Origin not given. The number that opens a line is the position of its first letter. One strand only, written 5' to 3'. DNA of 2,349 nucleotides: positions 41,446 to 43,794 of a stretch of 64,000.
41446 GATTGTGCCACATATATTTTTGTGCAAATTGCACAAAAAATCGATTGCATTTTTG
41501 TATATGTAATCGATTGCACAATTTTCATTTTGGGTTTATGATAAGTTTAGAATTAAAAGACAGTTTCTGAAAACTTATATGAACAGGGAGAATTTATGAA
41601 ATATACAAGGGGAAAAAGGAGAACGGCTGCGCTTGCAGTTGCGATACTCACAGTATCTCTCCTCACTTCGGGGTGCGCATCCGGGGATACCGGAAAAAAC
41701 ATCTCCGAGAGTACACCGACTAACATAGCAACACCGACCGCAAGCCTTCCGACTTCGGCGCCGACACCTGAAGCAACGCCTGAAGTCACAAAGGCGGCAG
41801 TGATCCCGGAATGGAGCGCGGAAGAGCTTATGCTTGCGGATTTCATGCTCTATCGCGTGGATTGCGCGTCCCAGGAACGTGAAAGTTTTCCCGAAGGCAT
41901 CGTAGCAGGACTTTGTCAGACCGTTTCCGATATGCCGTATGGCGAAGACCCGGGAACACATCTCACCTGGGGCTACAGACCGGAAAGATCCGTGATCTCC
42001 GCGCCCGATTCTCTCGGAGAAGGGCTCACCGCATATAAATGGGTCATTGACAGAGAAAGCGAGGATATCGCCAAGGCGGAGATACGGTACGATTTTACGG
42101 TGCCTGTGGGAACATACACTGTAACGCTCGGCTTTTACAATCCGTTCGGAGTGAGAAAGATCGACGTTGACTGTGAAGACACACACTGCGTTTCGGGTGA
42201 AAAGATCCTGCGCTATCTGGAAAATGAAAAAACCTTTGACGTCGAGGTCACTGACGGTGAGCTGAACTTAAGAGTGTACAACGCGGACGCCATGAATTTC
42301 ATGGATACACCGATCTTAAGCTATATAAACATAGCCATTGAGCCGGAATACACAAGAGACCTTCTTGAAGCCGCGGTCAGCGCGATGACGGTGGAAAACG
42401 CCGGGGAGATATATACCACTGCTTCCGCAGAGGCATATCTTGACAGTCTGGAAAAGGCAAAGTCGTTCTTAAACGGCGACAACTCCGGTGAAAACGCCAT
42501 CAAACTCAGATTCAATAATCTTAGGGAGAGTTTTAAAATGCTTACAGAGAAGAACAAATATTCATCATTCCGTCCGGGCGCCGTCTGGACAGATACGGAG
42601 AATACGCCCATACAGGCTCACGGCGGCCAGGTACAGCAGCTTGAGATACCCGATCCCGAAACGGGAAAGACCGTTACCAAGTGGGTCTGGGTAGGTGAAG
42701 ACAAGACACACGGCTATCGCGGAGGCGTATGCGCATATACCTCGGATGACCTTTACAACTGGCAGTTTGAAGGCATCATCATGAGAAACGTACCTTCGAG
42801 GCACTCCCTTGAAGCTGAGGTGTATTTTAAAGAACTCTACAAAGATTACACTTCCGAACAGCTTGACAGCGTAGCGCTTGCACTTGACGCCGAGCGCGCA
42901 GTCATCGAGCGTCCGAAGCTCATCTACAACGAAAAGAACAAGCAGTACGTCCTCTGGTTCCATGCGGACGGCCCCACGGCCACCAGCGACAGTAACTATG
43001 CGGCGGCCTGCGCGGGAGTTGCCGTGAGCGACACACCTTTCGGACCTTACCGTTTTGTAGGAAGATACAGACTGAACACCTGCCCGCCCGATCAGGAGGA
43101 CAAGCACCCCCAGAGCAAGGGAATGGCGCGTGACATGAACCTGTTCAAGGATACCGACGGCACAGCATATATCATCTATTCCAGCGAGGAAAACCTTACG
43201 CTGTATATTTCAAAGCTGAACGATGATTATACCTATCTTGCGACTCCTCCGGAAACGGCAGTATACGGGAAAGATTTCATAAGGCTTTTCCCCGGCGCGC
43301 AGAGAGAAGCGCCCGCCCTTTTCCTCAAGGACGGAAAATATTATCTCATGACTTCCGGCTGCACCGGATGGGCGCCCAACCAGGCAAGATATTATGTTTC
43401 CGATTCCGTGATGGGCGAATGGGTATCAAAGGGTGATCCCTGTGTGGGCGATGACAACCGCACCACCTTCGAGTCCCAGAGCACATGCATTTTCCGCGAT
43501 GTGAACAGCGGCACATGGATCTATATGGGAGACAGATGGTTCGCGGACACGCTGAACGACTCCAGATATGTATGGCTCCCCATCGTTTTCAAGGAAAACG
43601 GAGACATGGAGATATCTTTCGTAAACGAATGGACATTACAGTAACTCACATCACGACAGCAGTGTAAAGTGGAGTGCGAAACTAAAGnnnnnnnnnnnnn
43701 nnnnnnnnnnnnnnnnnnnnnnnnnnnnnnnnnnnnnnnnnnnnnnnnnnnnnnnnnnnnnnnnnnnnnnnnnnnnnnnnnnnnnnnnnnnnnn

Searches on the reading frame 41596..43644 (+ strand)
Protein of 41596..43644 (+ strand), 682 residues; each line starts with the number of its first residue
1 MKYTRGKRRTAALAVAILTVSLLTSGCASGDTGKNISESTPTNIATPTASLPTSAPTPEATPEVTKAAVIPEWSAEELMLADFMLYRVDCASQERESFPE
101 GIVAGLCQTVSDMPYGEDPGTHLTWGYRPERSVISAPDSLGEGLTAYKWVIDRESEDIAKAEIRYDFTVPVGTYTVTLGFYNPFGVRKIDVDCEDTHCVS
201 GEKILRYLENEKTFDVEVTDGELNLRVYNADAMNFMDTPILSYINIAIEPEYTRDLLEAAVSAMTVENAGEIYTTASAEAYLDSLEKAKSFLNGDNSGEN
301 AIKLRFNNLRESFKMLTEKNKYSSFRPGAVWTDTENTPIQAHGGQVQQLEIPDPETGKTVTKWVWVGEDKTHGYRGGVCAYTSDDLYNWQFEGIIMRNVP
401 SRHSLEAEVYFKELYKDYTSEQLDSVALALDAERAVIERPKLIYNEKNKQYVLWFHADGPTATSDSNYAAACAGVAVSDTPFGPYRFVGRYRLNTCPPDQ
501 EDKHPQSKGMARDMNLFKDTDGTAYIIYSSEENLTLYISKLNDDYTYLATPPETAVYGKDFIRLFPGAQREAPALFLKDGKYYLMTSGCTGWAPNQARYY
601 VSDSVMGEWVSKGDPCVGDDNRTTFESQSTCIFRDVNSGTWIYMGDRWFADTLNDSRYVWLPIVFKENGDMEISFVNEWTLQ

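Call 4: search_protein_families(library=pfam, proteins=[window:41596-43644:+], max_evalue=0.01)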
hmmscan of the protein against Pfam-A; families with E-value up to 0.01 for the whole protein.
window:41596-43644:+ (682 aa): 2 families
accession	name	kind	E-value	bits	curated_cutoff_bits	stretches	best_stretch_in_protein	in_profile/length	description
PF04616.20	Glyco_hydro_43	-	2.9e-14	53.6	32.2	1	451-616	79-229/288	Glycosyl hydrolases family 43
PF00251.26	Glyco_hydro_32N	-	0.00027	21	22.1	1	324-407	104-188/307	Glycosyl hydrolases family 32 N-terminal domain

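Call 31: search_protein_families(library=ncbifam, proteins=[window:41596-43644:+], max_evalue=0.001)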
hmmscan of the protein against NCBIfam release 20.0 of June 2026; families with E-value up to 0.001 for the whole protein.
window:41596-43644:+ (682 aa): 1 family
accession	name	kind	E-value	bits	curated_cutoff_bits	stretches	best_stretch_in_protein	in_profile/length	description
NF053746.1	NdoAlphArabAbnB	equivalog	0.00045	19.2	750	0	471-560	101-189/446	arabinan endo-1,5-alpha-L-arabinosidase AbnB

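Call 57: search_solved_structures(query=window:41596-43641:+, max_evalue=0.01)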
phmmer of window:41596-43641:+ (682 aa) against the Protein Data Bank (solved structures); distinct sequences matched with E-value up to 0.01: 10.
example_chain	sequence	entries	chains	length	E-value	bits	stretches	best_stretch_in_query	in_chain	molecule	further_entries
6eug_A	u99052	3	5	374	1.2e-63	218.7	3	509-680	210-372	Beta-glucanase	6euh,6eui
3vsf_A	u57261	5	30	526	1.9e-41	145.3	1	434-676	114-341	Ricin B lectin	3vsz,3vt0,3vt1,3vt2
7bys_A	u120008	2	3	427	5e-41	144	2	423-680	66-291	Galactan 1,3-beta-galactosidase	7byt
6euf_A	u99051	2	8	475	1e-40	143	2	435-681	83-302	Beta-glucanase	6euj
7byv_A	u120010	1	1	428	1.1e-40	142.9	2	423-680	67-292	Galactan 1,3-beta-galactosidase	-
7byx_A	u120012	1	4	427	3.4e-40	141.2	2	423-680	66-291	Galactan 1,3-beta-galactosidase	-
5flw_A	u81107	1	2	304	9.5e-19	70.3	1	425-666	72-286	EXO-BETA-1,3-GALACTANASE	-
3nqh_A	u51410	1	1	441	1.2e-18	70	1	436-664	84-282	Glycosyl hydrolase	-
3kst_A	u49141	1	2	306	9.9e-09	37.2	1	497-650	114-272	Endo-1,4-beta-xylanase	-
4qqs_A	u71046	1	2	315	0.00031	22.4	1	512-618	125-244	Glycoside hydrolase family 43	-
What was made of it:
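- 41596..43644 (+): Lipoprotein GH43_24-type exo-beta-1,3-galactanase (682 aa) with an N-terminal extension. PDB sequence matches: 6eug 1e-63, 3vsf 2e-41, 7bys (galactan 1,3-beta-galactosidase) 5e-41 (call 57).
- On GH43 subfamily 24 exo-beta-1,3-galactanase (upstream gene): 6eug 1e-63, 3vsf 2e-41, 7bys 5e-41 (call 57).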
